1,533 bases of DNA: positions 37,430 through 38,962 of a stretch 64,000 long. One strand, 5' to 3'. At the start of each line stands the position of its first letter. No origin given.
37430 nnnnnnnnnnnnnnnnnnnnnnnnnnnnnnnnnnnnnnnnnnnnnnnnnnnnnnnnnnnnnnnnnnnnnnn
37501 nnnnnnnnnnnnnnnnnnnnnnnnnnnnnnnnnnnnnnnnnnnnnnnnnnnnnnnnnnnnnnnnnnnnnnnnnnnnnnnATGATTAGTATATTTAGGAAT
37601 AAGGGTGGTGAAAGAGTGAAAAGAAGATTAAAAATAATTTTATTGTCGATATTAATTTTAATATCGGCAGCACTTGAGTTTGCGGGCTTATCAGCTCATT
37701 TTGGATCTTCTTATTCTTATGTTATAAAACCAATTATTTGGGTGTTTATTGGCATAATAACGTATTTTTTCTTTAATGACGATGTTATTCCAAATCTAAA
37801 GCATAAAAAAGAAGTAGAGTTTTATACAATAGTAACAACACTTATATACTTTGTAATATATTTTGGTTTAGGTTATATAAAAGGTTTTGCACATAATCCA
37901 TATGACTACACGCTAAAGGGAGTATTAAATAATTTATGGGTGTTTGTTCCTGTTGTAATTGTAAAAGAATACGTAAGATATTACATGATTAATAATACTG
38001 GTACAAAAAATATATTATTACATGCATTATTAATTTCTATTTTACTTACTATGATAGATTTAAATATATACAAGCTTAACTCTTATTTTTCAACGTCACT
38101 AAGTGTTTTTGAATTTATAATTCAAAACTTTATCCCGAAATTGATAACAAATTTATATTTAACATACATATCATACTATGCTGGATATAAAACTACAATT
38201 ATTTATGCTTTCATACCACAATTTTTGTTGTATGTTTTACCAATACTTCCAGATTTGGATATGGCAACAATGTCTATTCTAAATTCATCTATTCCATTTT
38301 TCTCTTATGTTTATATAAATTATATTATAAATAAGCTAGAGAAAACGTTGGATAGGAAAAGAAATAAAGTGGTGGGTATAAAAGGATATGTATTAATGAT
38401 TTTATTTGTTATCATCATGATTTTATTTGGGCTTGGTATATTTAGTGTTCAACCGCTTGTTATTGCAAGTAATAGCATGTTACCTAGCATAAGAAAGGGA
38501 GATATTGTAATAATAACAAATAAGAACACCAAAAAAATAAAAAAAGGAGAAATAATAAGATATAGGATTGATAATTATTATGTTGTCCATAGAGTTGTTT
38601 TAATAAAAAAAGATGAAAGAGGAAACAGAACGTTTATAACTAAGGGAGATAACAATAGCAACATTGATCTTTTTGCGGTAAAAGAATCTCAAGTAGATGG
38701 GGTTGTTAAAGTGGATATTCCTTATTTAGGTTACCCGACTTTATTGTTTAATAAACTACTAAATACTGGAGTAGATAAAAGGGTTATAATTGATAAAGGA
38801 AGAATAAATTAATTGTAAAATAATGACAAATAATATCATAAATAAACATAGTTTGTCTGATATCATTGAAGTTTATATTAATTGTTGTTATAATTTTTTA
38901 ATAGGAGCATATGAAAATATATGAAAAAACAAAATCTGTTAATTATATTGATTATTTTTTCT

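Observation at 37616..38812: SipW-type signal peptidase carrying a ~260-aa polytopic N-terminal domain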

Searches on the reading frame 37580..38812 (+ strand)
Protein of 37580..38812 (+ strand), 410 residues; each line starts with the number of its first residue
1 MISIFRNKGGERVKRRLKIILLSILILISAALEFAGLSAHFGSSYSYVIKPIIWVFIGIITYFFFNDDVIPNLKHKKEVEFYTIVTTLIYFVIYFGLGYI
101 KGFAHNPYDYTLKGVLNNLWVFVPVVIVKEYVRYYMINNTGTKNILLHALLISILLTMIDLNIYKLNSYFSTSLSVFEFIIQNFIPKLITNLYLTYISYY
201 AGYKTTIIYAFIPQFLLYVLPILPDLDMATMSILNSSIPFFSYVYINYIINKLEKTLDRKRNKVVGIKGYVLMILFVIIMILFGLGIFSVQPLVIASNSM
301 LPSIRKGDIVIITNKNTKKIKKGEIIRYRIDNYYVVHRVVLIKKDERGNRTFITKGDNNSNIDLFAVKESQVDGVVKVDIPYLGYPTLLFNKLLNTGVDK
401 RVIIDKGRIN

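Call 3: search_protein_families(library=pfam, proteins=[window:37580-38812:+], max_evalue=0.1)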
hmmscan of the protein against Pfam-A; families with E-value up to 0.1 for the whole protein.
window:37580-38812:+ (410 aa): 4 families
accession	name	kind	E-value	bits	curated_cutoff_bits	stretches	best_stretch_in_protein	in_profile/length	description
PF10502.14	Peptidase_S26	-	3.5e-06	27.5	22.9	1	272-332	5-67/168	Signal peptidase, peptidase S26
PF00717.28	Peptidase_S24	-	6.3e-06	26.3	23.3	1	293-343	38-85/116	Peptidase S24-like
PF16418.11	CNOT1_HEAT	-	0.021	15.4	27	1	104-161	14-67/150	CCR4-NOT transcription complex subunit 1 HEAT repeat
PF12671.13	Amidase_6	-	0.095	13.2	23.2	0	314-365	97-149/163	Putative amidase domain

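Call 4: search_protein_families(library=ncbifam, proteins=[window:37580-38812:+], max_evalue=0.1)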
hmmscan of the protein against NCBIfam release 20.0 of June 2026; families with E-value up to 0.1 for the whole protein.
window:37580-38812:+ (410 aa): 4 families
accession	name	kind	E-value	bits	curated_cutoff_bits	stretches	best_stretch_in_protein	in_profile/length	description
TIGR02228.1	sigpep_I_arch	equivalog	5.8e-25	88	51.85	1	270-391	8-134/158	signal peptidase I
NF046067.1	SigPepSipWBacil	equivalog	3.9e-13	49.4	190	1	287-386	35-136/189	signal peptidase I SipW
TIGR02227.1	sigpep_I_bact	equivalog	3.9e-09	36.6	47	1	273-345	3-80/162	signal peptidase I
TIGR02754.1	sod_Ni_protease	equivalog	0.017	15.6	63.25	1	296-343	4-56/90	nickel-type superoxide dismutase maturation protease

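Call 5: find_homologous_proteins(query=window:37580-38812:+, max_evalue=0.001)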
Query window:37580-38812:+ (410 aa): 279 proteins with E <= 0.001 among 7602 candidates; the best 120 are listed.
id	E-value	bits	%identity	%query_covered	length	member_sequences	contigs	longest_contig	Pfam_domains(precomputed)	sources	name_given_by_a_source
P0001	1.9e-254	862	99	100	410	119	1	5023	PF00717.29,PF10502.15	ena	-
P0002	3.2e-193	661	74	97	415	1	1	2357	PF10502.15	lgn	-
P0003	6.6e-193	660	75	97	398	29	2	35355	PF00717.29,PF10502.15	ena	-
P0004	8.3e-193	659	74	97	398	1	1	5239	PF10502.15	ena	-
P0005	1.2e-192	659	74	97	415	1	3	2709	PF10502.15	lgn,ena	-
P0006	1.4e-192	658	74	97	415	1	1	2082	PF10502.15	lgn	-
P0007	1.6e-192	658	74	97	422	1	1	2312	PF10502.15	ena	-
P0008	2.2e-192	658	74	97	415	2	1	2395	PF10502.15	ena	-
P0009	2.6e-192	658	74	97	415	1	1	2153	PF10502.15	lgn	-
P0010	2.6e-192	658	73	97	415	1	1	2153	PF10502.15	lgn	-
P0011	2.7e-192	657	73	97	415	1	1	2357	PF10502.15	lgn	-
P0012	2.9e-192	657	74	97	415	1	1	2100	PF10502.15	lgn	-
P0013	3.4e-192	657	74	97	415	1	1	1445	PF10502.15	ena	-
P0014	3.5e-192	657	74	97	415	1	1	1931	PF10502.15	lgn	-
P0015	3.5e-192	657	74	97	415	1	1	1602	PF10502.15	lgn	-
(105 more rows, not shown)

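Call 16: find_homologous_proteins(query=A1, max_evalue=0.00001)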
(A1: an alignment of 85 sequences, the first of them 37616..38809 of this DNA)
Query A1 (85 sequences) (398 aa, profile of the alignment): 201 proteins with E <= 0.00001 among 8000 candidates; the best 120 are listed.
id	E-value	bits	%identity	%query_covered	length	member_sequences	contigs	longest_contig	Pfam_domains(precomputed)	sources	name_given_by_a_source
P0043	8.7e-133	461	65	100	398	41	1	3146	PF00717.29,PF10502.15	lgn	-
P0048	4.1e-132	459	63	95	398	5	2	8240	PF00717.29,PF10502.15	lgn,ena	-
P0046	8.0e-132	458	64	95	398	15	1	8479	PF00717.29,PF10502.15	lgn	-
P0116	1.9e-130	453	57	95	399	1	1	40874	-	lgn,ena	-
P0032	2.4e-130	453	71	100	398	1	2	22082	PF00717.29,PF10502.15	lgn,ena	-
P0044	2.8e-130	453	63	100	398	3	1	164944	PF00717.29,PF10502.15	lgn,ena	-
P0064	3.5e-130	453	62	95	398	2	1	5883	PF00717.29,PF10502.15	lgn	-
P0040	4.5e-130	452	65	100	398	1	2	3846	PF00717.29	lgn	-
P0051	6.4e-130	452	63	100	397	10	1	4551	PF00717.29,PF10502.15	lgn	-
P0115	1.2e-129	451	58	100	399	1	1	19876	PF00717.29,PF10502.15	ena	-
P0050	2.6e-129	450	62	100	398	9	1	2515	PF00717.29,PF10502.15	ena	-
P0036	4.7e-129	449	68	95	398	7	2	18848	PF00717.29,PF10502.15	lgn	-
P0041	6.3e-129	448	66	100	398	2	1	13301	PF00717.29,PF10502.15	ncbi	-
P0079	6.7e-129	448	61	100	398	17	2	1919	PF00717.29,PF10502.15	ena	-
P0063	8.2e-129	448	62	100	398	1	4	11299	PF10502.15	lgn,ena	-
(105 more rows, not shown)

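Call 20: find_related_loci(query=A2, collection=genome_contigs, flank=8000)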
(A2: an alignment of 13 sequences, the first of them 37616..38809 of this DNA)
Query A2 (398 aa) in genome_contigs; peptide patterns used: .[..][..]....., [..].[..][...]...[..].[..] (x = any residue, [..] = any of these).
599 stretches matched a pattern (row limit reached: there are more); 420 encode a relative of the query (tblastn E <= 1e-3); the best 80 are kept; 80 distinct loci.
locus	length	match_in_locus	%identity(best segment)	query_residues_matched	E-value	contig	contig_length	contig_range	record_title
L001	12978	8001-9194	75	1-398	0e+0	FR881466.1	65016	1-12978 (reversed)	Clostridium sp. CAG:594 genomic scaffold, scf72, whole genome shotgun sequence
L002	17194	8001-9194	64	1-398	7e-171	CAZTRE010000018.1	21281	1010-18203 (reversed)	MAG TPA_asm: uncultured Mycoplasma sp. isolate SRP287540_co1_217 genome assembly, contig: NODE_2508_length_21281_cov_24.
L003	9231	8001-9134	64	21-398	5e-168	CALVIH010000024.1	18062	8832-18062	MAG: uncultured Bacilli bacterium isolate BRZ_DH__bin66 genome assembly, contig: BRZ_DH__NODE_2933_length_18062_cov_8.39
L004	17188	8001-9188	60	1-396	1e-161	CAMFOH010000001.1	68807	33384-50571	MAG: uncultured Mollicutes bacterium isolate ERR2020022_bin.3_metaWRAP_v1.3_MAG genome assembly, contig: ERZ10552055.29,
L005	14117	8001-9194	61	1-398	1e-161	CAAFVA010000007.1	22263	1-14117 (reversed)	MAG TPA_asm: Bacilli bacterium, isolate HGM10829, WGS project CAAFVA010000000 data, contig: SRS295027_37_k89_4340, whole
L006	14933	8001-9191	69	1-398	0e+0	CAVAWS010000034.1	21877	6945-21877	Paratractidigestivibacter sp. isolate G02643-L1_cleanbin_000022 genome assembly, contig: Spades_G02643-L1_contig_813, wh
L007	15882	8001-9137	66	20-398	3e-157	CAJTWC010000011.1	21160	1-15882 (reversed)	MAG TPA_asm: uncultured Bacilli bacterium isolate MGBC119771 genome assembly, contig: MGBC119771.11, whole genome shotgu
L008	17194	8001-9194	59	1-398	1e-154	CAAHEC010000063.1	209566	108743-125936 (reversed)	MAG TPA_asm: Bacilli bacterium, isolate HGM10828, WGS project CAAHEC010000000 data, contig: SRS820626_38_k75_98209, whol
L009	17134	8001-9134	61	21-398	3e-149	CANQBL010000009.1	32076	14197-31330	MAG: uncultured Bacilli bacterium isolate Lapin-003-2__bin84 genome assembly, contig: Lapin-003-2__NODE_1322_length_3207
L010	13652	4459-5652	54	1-398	3e-145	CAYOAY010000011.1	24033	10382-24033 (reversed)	MAG TPA_asm: uncultured Muribaculaceae bacterium isolate SRP313737_co1_208 genome assembly, contig: NODE_3276_length_240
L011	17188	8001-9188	53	1-396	1e-142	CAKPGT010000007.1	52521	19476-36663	MAG: uncultured Bacilli bacterium isolate REFINED_METABAT215_TOP10_CONTIGS_1500_ASSEMBLY_K77_MERGED__Hadza_MoBio_hadza-I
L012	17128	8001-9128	43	20-395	3e-102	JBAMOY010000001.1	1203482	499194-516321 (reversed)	MAG: Bacilli bacterium isolate contig_25558.circular contig_25558, whole genome shotgun sequence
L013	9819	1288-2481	65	1-398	3e-177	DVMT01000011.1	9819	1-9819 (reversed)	MAG TPA_asm: Candidatus Aphodocola excrementigallinarum isolate CHK193-30670 CHK193__C62132_L9819_ERR3414588, whole geno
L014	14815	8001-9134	63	21-398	7e-162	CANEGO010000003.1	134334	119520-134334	MAG TPA_asm: uncultured Clostridium sp. isolate SRR18439538_bin.11_metawrap_v1.3_MAG genome assembly, contig: NODE.55_le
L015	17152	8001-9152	34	6-389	8e-65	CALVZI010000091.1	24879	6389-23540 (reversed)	MAG: uncultured Bacilli bacterium isolate E10__bin67 genome assembly, contig: E10__k127_4723019, whole genome shotgun se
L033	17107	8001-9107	29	19-383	2e-46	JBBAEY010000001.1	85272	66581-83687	MAG: Tissierellaceae bacterium isolate SO_2017_LW2_26 scaffold_620_c1_LW138R_2017, whole genome shotgun sequence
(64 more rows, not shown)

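Call 26: predict_structure(alignment_id=A1)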
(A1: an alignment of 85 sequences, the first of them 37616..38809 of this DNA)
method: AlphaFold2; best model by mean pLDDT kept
length: 398 residues; sequences in the alignment: 85
mean_pLDDT: 92.2   pTM: 0.86
mean pLDDT of the five models: 92.2, 91.7, 91.2, 90.6, 90.5
residues with pLDDT >= 90: 308; 70-90: 79; 50-70: 11; < 50: 0
segments of 3 or more residues with pLDDT < 50: none
pLDDT, mean of each block of 10 residues (from residue 1): 89 96 93 95 97 82 96 97 97 96 95 97 94 96 95 87 90 97 97 97 95 94 94 93 67 76 82 86 96 97 94 95 97 96 97 96 97 93 79 81
secondary structure, 60 per line:
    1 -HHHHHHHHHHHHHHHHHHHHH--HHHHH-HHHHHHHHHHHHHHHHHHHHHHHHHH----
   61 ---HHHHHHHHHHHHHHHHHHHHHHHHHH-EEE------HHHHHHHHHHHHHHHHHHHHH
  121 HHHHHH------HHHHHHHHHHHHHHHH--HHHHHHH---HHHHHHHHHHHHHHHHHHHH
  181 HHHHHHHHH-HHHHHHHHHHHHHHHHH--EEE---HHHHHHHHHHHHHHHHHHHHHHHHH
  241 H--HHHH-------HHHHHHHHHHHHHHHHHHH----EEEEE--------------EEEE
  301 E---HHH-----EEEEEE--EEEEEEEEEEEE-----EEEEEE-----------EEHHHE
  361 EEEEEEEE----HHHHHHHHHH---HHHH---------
elements in order: H2-22 H25-29 H31-56 H64-89 E91-93 H100-126 H133-148 H151-157 H161-189 H191-207 E210-212 H216-241 H244-247 H255-273 E278-282 E297-301 E313-318 E321-332 E338-343 E360-368 H373-382 H386-389

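Call 46: search_protein_families(library=pfam, alignment_id=A1, max_evalue=10)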
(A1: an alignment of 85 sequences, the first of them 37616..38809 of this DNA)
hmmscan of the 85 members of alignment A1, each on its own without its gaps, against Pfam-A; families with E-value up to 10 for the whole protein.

A. member 1, window:37616-38809:+ (398 aa): 5 families
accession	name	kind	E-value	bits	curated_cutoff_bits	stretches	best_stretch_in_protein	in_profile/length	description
PF10502.14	Peptidase_S26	-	3.3e-06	27.6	22.9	1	260-320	5-67/168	Signal peptidase, peptidase S26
PF00717.28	Peptidase_S24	-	6.2e-06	26.3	23.3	1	281-331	38-85/116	Peptidase S24-like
PF16418.11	CNOT1_HEAT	-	0.02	15.4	27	1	92-149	14-67/150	CCR4-NOT transcription complex subunit 1 HEAT repeat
PF12671.13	Amidase_6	-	0.09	13.3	23.2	1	302-353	97-149/163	Putative amidase domain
PF03186.18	CobD_Cbib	-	0.73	9.5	34.4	1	232-279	22-69/282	CobD/Cbib protein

B. families by the number of members that match (of 85 scanned): 89 families (the first 25 are shown)
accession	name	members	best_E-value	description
PF10502.14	Peptidase_S26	85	3.8e-09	Signal peptidase, peptidase S26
PF00717.28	Peptidase_S24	81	4e-07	Peptidase S24-like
PF12671.13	Amidase_6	17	0.00048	Putative amidase domain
PF20479.3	TMEM128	5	0.89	TMEM128 protein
PF09716.15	ETRAMP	4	0.04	Malarial early transcribed membrane protein (ETRAMP)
PF00654.25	Voltage_CLC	3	0.00011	Voltage gated chloride channel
PF08141.18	SspH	3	0.011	Small acid-soluble spore protein H family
PF18949.5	DUF5693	2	0.0025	Family of unknown function (DUF5693)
PF11862.13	DUF3382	2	0.014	Domain of unknown function (DUF3382)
PF00060.32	Lig_chan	2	0.022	Ligand-gated ion channel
PF02060.20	ISK_Channel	2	0.037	Slow voltage-gated potassium channel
PF09843.14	DUF2070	2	0.22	Predicted membrane protein (DUF2070)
PF07695.17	7TMR-DISM_7TM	2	0.26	7TM diverse intracellular signalling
PF11833.13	CPP1-like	2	0.84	Protein CHAPERONE-LIKE PROTEIN OF POR1-like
PF07243.16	Phlebovirus_G1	2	2.8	Phlebovirus glycoprotein G1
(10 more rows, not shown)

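Call 53: search_solved_structures(query=L033:5948-6688:+, max_evalue=10, show_alignments=4)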
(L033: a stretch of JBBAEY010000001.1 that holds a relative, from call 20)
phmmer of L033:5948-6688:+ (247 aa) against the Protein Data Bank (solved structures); distinct sequences matched with E-value up to 10: 0.
